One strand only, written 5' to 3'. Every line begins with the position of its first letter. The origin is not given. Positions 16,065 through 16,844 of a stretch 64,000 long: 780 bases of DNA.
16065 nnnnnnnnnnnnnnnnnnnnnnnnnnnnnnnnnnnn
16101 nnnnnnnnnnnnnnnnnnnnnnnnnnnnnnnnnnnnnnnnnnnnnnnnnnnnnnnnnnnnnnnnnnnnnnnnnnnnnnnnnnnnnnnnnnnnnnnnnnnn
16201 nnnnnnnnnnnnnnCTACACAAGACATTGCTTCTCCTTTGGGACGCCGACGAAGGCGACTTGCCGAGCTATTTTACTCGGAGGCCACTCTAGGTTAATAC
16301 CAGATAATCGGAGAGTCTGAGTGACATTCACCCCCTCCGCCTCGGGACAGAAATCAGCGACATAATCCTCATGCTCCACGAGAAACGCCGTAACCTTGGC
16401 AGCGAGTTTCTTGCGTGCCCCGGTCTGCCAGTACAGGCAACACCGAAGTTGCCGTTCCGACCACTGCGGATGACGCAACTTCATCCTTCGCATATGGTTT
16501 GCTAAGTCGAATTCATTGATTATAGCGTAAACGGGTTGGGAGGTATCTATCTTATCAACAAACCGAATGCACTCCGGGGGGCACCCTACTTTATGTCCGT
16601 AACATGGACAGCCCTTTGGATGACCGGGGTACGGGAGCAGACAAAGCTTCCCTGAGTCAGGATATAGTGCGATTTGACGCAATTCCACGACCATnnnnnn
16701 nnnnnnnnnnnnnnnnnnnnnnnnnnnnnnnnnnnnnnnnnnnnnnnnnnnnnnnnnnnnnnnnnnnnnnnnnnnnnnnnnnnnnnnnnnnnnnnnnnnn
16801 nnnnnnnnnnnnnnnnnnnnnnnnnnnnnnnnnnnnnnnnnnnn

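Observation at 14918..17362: NADAR / HslV-like Ntn hydrolase / Cys-rich protein cluster: possible ADP-ribose-processing or counter-defence operon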

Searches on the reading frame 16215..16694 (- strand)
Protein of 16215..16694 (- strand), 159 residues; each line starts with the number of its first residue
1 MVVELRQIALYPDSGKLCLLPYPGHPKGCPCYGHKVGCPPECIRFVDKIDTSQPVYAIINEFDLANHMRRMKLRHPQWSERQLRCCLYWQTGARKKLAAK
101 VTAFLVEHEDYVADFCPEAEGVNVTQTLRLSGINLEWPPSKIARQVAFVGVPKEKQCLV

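Call 3: search_protein_families(library=pfam, proteins=[window:16215-16694:-], max_evalue=0.1)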
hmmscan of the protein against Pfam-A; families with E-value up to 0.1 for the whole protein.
window:16215-16694:- (159 aa): 2 families
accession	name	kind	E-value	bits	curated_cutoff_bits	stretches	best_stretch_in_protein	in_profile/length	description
PF10050.14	DUF2284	-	4.6e-05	23.7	25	0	113-147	123-154/161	Predicted metal-binding protein (DUF2284)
PF12096.13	DUF3572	-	0.1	13.3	25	0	94-120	42-68/84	Protein of unknown function (DUF3572)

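Call 4: search_protein_families(library=phrogs, proteins=[window:16215-16694:-], max_evalue=0.01)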
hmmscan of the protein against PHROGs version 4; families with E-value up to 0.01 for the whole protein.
window:16215-16694:- (159 aa): 0 families

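Call 11: search_dna_similar(query=window:16215-16694:-, collection=phages, mode=protein, max_rows=40, max_evalue=0.001)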
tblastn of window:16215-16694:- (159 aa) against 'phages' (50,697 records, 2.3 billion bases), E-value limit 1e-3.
Records with a match: 2; places in all: 2; records where one place covers at least 80% of the query: 2.
Best place of each record, by identity: <60% 2.
By first word of the organism name: uncultured 2.
By host as written in the record: - 2.
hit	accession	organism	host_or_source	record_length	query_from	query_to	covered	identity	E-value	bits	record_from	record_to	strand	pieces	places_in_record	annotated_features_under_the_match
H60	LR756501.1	uncultured phage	metagenomic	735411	17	154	87%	47.8%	6e-37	139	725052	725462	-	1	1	record has no annotation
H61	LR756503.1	uncultured phage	metagenomic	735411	17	154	87%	47.8%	6e-37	139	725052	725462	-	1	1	record has no annotation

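Call 40: find_homologous_proteins(query=window:16215-16694:-, max_evalue=0.01)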
Query window:16215-16694:- (159 aa): 691 proteins with E <= 0.01 among 698 candidates; the best 120 are listed.
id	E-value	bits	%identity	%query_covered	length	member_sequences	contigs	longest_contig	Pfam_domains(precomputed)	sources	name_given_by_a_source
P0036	9.7e-99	346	92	100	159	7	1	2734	-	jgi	jgi:hypothetical protein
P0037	4.1e-63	230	62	98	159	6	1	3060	PF10050.15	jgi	jgi:hypothetical protein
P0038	6.1e-57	210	58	94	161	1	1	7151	PF10050.15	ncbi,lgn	-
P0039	8.6e-57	210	60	99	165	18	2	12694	PF10050.15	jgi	jgi:hypothetical protein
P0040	1.3e-55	206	57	94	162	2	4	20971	PF10050.15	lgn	-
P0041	1.3e-54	203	56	97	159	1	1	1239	PF10050.15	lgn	-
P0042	7.5e-54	200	57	96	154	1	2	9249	PF10050.15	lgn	-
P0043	4.0e-53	198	52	95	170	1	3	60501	PF10050.15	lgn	-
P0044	8.1e-53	197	53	96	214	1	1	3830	PF10050.15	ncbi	-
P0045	2.5e-52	195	57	96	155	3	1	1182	-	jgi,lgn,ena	jgi:hypothetical protein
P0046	1.7e-51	192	55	97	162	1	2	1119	PF10050.15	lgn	-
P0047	1.6e-50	189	57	95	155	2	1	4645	PF10050.15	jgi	jgi:hypothetical protein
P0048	1.7e-50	189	58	91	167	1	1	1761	PF10050.15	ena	-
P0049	2.5e-50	189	59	93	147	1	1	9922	PF10050.15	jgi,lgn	jgi:predicted metal-binding protein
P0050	4.7e-50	188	56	94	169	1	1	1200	PF10050.15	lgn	-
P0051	5.9e-50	187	56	91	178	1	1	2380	PF10050.15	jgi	jgi:predicted metal-binding protein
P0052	1.2e-49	186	58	85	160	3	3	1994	PF10050.15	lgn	-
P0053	1.4e-49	186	56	85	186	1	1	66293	PF10050.15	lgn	-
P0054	3.8e-49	185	55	91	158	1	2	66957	PF10050.15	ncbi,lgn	ncbi:MAG: hypothetical protein ACM3WU_06270 [Bacillota bacterium]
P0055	4.4e-49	185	57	87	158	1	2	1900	PF10050.15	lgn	-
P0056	4.8e-49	184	55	94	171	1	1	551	PF10050.15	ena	-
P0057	5.1e-49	184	56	87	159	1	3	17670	PF10050.15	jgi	jgi:predicted metal-binding protein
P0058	7.8e-49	184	57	90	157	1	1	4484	PF10050.15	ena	-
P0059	9.6e-49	183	56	87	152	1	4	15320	PF10050.15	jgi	jgi:predicted metal-binding protein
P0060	1.1e-48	183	57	86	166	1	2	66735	PF10050.15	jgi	jgi:predicted metal-binding protein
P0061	1.3e-48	183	52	95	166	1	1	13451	PF10050.15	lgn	-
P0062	1.3e-48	183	55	91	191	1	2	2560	PF10050.15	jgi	jgi:predicted metal-binding protein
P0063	1.7e-48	183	55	97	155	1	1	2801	PF10050.15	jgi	jgi:hypothetical protein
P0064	1.9e-48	183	57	87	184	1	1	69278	PF10050.15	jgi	jgi:predicted metal-binding protein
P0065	2.4e-48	182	58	85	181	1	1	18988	PF10050.15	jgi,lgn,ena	-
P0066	3.7e-48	182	56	87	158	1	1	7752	PF10050.15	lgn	-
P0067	4.5e-48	181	53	91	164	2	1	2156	PF10050.15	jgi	-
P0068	5.8e-48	181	54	89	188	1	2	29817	PF10050.15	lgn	-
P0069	6.4e-48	181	57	87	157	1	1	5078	PF10050.15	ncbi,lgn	-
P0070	8.6e-48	180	55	93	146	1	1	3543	PF10050.15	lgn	-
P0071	9.2e-48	180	51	94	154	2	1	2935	PF10050.15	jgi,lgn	-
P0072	1.1e-47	180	50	98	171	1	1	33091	PF10050.15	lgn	-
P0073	1.2e-47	180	51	92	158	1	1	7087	PF10050.15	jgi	jgi:predicted metal-binding protein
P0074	1.6e-47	179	56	85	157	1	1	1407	PF10050.15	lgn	-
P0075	1.7e-47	179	52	92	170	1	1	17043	PF10050.15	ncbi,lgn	-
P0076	1.7e-47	179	49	100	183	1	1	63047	PF10050.15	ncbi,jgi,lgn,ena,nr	ncbi:MAG TPA: hypothetical protein VEG39_01675 [Clostridia bacterium]|nr:hypothetical protein [Clost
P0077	1.8e-47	179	52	92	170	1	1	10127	PF10050.15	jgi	jgi:predicted metal-binding protein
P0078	2.1e-47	179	55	89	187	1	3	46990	PF10050.15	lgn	-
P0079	3.6e-47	178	58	86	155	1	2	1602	PF10050.15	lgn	-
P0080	4.6e-47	178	51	96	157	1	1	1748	PF10050.15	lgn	-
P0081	5.4e-47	178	57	84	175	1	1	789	PF10050.15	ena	-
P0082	7.5e-47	177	50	96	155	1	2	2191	PF10050.15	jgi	jgi:predicted metal-binding protein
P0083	1.0e-46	177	54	86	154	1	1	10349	PF10050.15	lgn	-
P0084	1.1e-46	177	53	85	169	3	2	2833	PF10050.15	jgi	-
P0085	1.5e-46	176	52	93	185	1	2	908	PF10050.15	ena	-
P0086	1.7e-46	176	53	92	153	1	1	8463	PF10050.15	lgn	-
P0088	2.4e-46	176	54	87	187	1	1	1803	PF10050.15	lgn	-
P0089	2.7e-46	175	52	96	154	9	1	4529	PF10050.15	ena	-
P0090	2.7e-46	175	52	90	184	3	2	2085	PF10050.15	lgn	-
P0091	3.0e-46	175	54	96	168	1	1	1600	PF10050.15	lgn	-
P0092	3.7e-46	175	55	87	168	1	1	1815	PF10050.15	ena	-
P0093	3.8e-46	175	57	84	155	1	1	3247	PF10050.15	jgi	jgi:predicted metal-binding protein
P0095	4.4e-46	175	56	87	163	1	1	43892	PF10050.15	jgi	jgi:predicted metal-binding protein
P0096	5.3e-46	175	53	96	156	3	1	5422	PF10050.15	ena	-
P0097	6.1e-46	174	55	87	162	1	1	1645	PF10050.15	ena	-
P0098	7.1e-46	174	52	88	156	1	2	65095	PF10050.15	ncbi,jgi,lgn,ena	-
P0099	9.9e-46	174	54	94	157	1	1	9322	PF10050.15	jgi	jgi:hypothetical protein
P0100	1.1e-45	174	54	85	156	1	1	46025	PF10050.15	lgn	-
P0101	1.3e-45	173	53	97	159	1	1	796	PF10050.15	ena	-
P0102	1.5e-45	173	57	86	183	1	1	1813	PF10050.15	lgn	-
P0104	2.5e-45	172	57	86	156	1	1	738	PF10050.15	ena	-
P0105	2.5e-45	172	53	89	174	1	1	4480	PF10050.15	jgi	-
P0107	2.7e-45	172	48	91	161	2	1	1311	PF10050.15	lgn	-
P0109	3.1e-45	172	56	86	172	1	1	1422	PF10050.15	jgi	jgi:hypothetical protein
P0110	3.1e-45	172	58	86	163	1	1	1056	PF10050.15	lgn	-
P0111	3.6e-45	172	55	87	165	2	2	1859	PF10050.15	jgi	jgi:predicted metal-binding protein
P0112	3.7e-45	172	55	89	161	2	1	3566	PF10050.15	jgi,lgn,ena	-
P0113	4.5e-45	171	54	87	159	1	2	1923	PF10050.15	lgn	-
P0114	4.9e-45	171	54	85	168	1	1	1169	PF10050.15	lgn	-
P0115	5.2e-45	171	52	86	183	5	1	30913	PF10050.15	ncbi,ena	-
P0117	8.4e-45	171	55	84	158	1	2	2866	PF10050.15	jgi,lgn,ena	-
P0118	9.7e-45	170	52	94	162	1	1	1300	PF10050.15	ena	-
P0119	1.0e-44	170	54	86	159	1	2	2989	PF10050.15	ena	-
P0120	1.3e-44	170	50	90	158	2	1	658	PF10050.15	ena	-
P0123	1.8e-44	170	55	97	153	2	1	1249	PF10050.15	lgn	-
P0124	1.9e-44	169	55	89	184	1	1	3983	PF10050.15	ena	-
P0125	2.0e-44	169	57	86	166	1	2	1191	PF10050.15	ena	-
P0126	2.4e-44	169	54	84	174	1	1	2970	PF10050.15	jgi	-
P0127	2.5e-44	169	44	98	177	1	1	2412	PF10050.15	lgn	-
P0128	2.8e-44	169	52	91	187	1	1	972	PF10050.15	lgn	-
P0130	3.4e-44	169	54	84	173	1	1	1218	PF10050.15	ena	-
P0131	3.5e-44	169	55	86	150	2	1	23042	PF10050.15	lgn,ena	-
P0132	3.5e-44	169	49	90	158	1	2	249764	PF10050.15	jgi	jgi:predicted metal-binding protein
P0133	4.2e-44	168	49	98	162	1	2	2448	PF10050.15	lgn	-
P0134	4.6e-44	168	53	87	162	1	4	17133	PF10050.15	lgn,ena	-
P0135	4.9e-44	168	55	86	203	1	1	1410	PF10050.15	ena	-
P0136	6.4e-44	168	53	85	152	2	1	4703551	PF10050.15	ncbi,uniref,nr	ncbi:hypothetical protein [uncultured Paludibaculum sp.]|uniref:hypothetical protein n=1 Tax=uncultu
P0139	7.8e-44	167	51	94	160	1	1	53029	PF10050.15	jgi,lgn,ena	-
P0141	8.8e-44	167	53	86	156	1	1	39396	PF10050.15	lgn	-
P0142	9.9e-44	167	50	97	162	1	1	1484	PF10050.15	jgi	jgi:predicted metal-binding protein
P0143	1.0e-43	167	53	91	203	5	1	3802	PF10050.15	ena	-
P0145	1.7e-43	166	53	85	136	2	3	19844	PF10050.15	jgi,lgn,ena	-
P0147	1.8e-43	166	48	99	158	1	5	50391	PF10050.15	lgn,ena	-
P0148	2.3e-43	166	48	97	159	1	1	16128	PF10050.15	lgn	-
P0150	2.7e-43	166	55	86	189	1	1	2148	PF10050.15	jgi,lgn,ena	-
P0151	2.7e-43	166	51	89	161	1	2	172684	PF10050.15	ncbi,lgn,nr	ncbi:MAG: hypothetical protein P4N41_18050 [Negativicutes bacterium]|nr:hypothetical protein [Negati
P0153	4.3e-43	165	47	96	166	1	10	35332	PF10050.15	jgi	jgi:predicted metal-binding protein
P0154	6.1e-43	165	50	91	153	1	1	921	PF10050.15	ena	-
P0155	6.1e-43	165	51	97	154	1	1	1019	PF10050.15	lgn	-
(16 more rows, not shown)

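Call 41: find_encoding_contigs(protein=P0136, flank=7000, max_places=1)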
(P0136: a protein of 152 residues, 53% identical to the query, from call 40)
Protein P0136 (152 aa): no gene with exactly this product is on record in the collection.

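Call 42: find_encoding_contigs(protein=P0151, flank=7000, max_places=1)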
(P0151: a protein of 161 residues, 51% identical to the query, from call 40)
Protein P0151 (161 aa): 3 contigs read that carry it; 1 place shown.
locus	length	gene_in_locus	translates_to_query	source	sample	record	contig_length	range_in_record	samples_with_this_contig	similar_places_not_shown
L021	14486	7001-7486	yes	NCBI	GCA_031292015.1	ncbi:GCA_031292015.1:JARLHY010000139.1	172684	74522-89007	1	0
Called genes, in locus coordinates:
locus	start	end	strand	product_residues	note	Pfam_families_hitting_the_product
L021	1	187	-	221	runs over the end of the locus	-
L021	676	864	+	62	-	-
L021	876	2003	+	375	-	PF00712:DNA_pol3_beta, PF02767:DNA_pol3_beta_2, PF02768:DNA_pol3_beta_3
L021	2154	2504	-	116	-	PF10711:DUF2513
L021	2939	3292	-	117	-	-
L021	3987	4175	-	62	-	-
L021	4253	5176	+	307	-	PF07261:DnaB_2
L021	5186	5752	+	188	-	PF01712:dNK (weak), PF13189:Cytidylate_kin2, PF13207:AAA_17 (weak), PF13238:AAA_18 (weak), PF13521:AAA_28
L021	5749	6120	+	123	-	-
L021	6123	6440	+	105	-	-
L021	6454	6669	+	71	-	-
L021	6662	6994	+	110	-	-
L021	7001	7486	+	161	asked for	PF10050:DUF2284 (faint)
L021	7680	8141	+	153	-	-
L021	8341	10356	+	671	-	-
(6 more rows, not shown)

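Call 43: find_encoding_contigs(protein=P0132, flank=7000, max_places=1)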
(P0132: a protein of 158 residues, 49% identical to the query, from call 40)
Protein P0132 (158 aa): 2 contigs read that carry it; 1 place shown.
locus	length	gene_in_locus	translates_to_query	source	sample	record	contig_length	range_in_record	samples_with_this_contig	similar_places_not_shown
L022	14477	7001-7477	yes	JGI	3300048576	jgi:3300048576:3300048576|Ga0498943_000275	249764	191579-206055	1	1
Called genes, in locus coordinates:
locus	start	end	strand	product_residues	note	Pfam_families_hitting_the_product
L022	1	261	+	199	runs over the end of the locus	-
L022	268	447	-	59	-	-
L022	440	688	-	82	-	-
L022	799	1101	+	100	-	-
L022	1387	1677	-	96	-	-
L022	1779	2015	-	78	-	-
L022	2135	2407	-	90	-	-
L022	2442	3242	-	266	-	-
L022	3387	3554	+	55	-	PF12728:HTH_17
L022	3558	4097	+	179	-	-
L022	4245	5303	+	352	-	PF17989:ALP_N (weak), PF21522:MreB-like_C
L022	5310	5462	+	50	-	-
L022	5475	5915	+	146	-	-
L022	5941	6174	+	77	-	-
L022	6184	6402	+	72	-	-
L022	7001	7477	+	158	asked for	PF10050:DUF2284 (faint)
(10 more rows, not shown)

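Call 55: predict_structure(alignment_id=A2)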
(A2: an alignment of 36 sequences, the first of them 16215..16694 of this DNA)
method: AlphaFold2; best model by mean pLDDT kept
length: 159 residues; sequences in the alignment: 36
mean_pLDDT: 92.1   pTM: 0.83
mean pLDDT of the five models: 92.1, 92.0, 90.3, 90.0, 88.4
residues with pLDDT >= 90: 116; 70-90: 39; 50-70: 3; < 50: 1
segments of 3 or more residues with pLDDT < 50: none
pLDDT, mean of each block of 10 residues (from residue 1): 97 85 90 86 93 98 95 96 87 97 98 94 96 91 96 74
secondary structure, 60 per line:
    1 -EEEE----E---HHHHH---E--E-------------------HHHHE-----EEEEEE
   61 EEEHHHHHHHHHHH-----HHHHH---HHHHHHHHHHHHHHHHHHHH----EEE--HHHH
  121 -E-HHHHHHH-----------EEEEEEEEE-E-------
elements in order: E2-5 H14-18 H45-48 E55-63 H64-74 H80-84 H88-107 E112-114 H117-120 H124-130 E142-150

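Call 62: find_related_loci(query=A2, collection=viral_contigs, flank=6000)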
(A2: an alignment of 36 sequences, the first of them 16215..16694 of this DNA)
Query A2 (159 aa) in viral_contigs; peptide patterns used: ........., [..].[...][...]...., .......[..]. (x = any residue, [..] = any of these).
136 stretches matched a pattern; 111 encode a relative of the query (tblastn E <= 1e-3); the best 80 are kept; 80 distinct loci.
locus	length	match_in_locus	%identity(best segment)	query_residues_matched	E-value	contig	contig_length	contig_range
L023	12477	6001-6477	96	1-159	2e-103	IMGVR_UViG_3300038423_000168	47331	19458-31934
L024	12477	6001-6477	96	1-159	2e-103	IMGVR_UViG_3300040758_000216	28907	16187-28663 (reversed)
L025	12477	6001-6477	96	1-159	2e-103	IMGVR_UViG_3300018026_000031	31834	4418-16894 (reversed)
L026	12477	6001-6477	96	1-159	2e-103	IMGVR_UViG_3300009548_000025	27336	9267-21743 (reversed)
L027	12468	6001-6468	62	1-156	6e-67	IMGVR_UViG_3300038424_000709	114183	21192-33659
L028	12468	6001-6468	60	2-156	2e-61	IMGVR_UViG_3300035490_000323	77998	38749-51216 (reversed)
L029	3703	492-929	58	1-149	1e-54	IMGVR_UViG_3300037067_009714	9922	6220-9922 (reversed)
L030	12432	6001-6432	56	16-154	2e-52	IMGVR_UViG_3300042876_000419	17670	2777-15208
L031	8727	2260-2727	49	1-159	2e-50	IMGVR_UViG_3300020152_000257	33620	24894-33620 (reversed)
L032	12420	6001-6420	54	16-155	4e-48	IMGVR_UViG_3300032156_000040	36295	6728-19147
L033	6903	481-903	54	16-155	6e-47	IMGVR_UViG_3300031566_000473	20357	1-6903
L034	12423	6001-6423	54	16-155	7e-47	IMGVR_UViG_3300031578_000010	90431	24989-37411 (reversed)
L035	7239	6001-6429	49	12-154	2e-46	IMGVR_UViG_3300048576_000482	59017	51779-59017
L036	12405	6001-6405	50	17-152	2e-45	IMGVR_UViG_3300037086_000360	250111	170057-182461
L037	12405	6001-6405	50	16-150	1e-45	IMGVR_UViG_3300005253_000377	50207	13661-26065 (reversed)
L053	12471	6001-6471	44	4-153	2e-41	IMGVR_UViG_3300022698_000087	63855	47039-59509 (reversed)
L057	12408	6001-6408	49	16-151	1e-40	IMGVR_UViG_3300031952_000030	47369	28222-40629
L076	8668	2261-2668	45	16-151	3e-38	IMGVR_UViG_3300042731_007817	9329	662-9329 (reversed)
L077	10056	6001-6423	45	17-152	1e-37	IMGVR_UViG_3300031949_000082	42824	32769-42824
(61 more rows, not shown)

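Call 66: search_protein_families(library=pfam, proteins=[L077:6489-8351:+, L057:2285-5020:+, L057:7918-8970:+, L076:5226-6548:+, L057:865-2040:+, L053:4989-5894:+, L057:10010-10570:+], max_evalue=0.001)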
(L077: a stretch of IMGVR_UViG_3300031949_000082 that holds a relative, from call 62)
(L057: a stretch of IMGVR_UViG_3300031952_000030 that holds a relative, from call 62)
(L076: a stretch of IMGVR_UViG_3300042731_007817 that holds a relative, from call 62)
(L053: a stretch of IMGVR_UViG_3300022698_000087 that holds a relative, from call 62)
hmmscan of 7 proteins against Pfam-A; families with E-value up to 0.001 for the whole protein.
L077:6489-8351:+ (620 aa): 1 family
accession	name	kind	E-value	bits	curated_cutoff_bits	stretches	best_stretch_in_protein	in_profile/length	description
PF02195.25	ParB_N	-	2.1e-17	63.4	26.3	1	95-188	6-95/95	ParB N-terminal domain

L057:2285-5020:+ (911 aa): 3 families
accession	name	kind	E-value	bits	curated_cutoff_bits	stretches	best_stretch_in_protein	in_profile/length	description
PF00476.26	DNA_pol_A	-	3.7e-56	191.1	34.3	1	505-858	25-381/381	DNA polymerase family A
PF03167.25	UDG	-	1.2e-20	74.5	24.3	1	70-216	3-127/141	Uracil DNA glycosylase superfamily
PF01612.26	DNA_pol_A_exo1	-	1.1e-06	29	23.6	1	264-399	14-136/173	3'-5' exonuclease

L057:7918-8970:+ (350 aa): 12 families
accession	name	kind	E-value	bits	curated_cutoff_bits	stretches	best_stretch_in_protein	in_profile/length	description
PF13177.12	DNA_pol3_delta2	-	2.6e-22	80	27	1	94-172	80-158/161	DNA polymerase III, delta subunit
PF00004.35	AAA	-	5.2e-11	43.5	21.2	1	58-167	1-124/131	ATPase family associated with various cellular activities (AAA)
PF05496.18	RuvB_N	-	2.3e-07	31.2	27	1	27-141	1-110/159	Holliday junction DNA helicase RuvB P-loop domain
PF13401.12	AAA_22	-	3.7e-05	24.5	27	0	57-101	7-52/130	AAA domain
PF14532.12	Sigma54_activ_2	-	5.1e-05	24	25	1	37-153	2-108/138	Sigma-54 interaction domain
PF20720.3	nSTAND3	-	0.00012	22.3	27.2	0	53-89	15-51/155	Novel STAND NTPase 3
PF13173.12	AAA_14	-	0.00032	21.1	27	1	56-132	3-79/129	AAA domain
PF07728.20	AAA_5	-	0.00033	21.1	22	0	58-145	2-96/139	AAA domain (dynein-related subfamily)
PF00005.33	ABC_tran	-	0.00052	21.1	25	0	58-93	14-50/137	ABC transporter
PF13191.12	AAA_16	-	0.00054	20.9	32.6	0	36-82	3-51/167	AAA ATPase domain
PF03215.21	Rad17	-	0.00055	20.4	23.8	0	52-82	41-72/186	Rad17 P-loop domain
PF13238.12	AAA_18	-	0.00079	20.3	29.4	0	58-136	1-60/128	AAA domain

L076:5226-6548:+ (440 aa): 0 families

L057:865-2040:+ (391 aa): 0 families

L053:4989-5894:+ (301 aa): 1 family
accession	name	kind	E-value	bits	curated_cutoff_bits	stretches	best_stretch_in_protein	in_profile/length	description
PF01966.28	HD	-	0.00015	22.5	22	1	161-281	11-114/116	HD domain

L057:10010-10570:+ (186 aa): 0 families

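Call 73: search_protein_families(library=ncbifam, proteins=[window:16215-16694:-], max_evalue=0.1)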
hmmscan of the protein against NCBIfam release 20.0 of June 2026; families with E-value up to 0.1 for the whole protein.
window:16215-16694:- (159 aa): 1 family
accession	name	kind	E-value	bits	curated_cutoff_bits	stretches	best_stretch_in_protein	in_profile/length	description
TIGR02946.1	acyl_WS_DGAT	subfamily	0.027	13.4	309.95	1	49-78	64-93/453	wax ester/triacylglycerol synthase family O-acyltransferase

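Call 74: search_protein_families(library=padloc, proteins=[window:16215-16694:-], max_evalue=0.01)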
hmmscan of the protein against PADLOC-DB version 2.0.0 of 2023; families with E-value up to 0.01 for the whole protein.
window:16215-16694:- (159 aa): 0 families

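Call 82: search_solved_structures(query=A2, max_evalue=10)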
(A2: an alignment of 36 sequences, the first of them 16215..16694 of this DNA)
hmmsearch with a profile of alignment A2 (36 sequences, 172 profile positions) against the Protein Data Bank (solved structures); distinct sequences matched with E-value up to 10: 1.
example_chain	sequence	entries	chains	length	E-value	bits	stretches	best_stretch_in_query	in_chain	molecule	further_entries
2ipq_X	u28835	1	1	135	1.1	11.9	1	68-105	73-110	Hypothetical protein STY4665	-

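Call 98: fold_search(model_id=the predicted structure, library=pdb)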
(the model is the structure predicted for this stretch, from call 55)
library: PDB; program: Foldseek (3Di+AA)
matches with E <= 10: 38; with E <= 0.001: 0
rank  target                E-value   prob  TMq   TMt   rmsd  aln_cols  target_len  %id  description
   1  7dns_B                2.5e+00  0.05  0.14  0.23  10.0        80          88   19  Crystal structure of domain-swapped dimer of H5_Fold-0 Elsa; de novo designed protein with an asymmetric all-alpha top (released 2021-07-28)
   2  3k6h_A                3.0e+00  0.04  0.22  0.19  13.2       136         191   10  Crystal structure of a nitroreductase family protein from Agrobacterium tumefaciens str. C58 (released 2009-10-27)
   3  7rzl_B                4.2e+00  0.04  0.27  0.22   9.2       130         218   12  Crystal structure of putative NAD(P)H-flavin oxidoreductase from Haemophilus influenzae R2846 in complex with 4-nitrop (released 2021-09-29)
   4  7ldq                  4.2e+00  0.04  0.26  0.21   8.9       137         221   12  Crystal structure of putative NAD(P)H-flavin oxidoreductase from Haemophilus influenzae R2846 (released 2021-01-27)
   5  7rzl_A                4.5e+00  0.04  0.26  0.21   9.1       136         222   12  Crystal structure of putative NAD(P)H-flavin oxidoreductase from Haemophilus influenzae R2846 in complex with 4-nitrop (released 2021-09-29)
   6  7ciu_B                4.8e+00  0.02  0.18  0.16  10.5       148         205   12  Crystal Structure of Agmatine N-Acetyltransferase mutant S171A apo form (released 2021-07-21)
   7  4fzb_J                4.8e+00  0.01  0.14  0.13  18.0       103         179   14  Structure of thymidylate synthase ThyX complexed to a new inhibitor (released 2013-05-22)
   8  5jgl_A                5.4e+00  0.01  0.12  0.08  17.2       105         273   11  Crystal structure of GtmA in complex with S-Adenosylmethionine (released 2017-03-01)
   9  1k78_A                5.8e+00  0.21  0.16  0.20   2.2        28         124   14  Pax5(1-149)+Ets-1(331-440)+DNA (released 2002-01-04)
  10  1k78_I                5.8e+00  0.20  0.16  0.41   2.2        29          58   14  Pax5(1-149)+Ets-1(331-440)+DNA (released 2002-01-04)
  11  5k9n_A                5.8e+00  0.01  0.15  0.13  10.9       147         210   12  Structural and Mechanistic Analysis of Drosophila melanogaster Polyamine N acetyltransferase, an enzyme that Catalyzes (released 2017-06-07)
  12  6czf_D                6.7e+00  0.02  0.10  0.04  13.8        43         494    9  The structure of E. coli PurF in complex with ppGpp-Mg (released 2018-10-10)
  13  1ecb_D                6.7e+00  0.02  0.10  0.04  13.8        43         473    9  ESCHERICHIA COLI GLUTAMINE PHOSPHORIBOSYLPYROPHOSPHATE (PRPP) AMIDOTRANSFERASE COMPLEXED WITH 2 GMP, 1 MG PER SUBUNIT (released 1998-04-15)
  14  5k9n_B                6.7e+00  0.02  0.18  0.15  10.9       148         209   10  Structural and Mechanistic Analysis of Drosophila melanogaster Polyamine N acetyltransferase, an enzyme that Catalyzes (released 2017-06-07)
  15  4fzb_H                6.7e+00  0.01  0.11  0.10  18.6       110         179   12  Structure of thymidylate synthase ThyX complexed to a new inhibitor (released 2013-05-22)
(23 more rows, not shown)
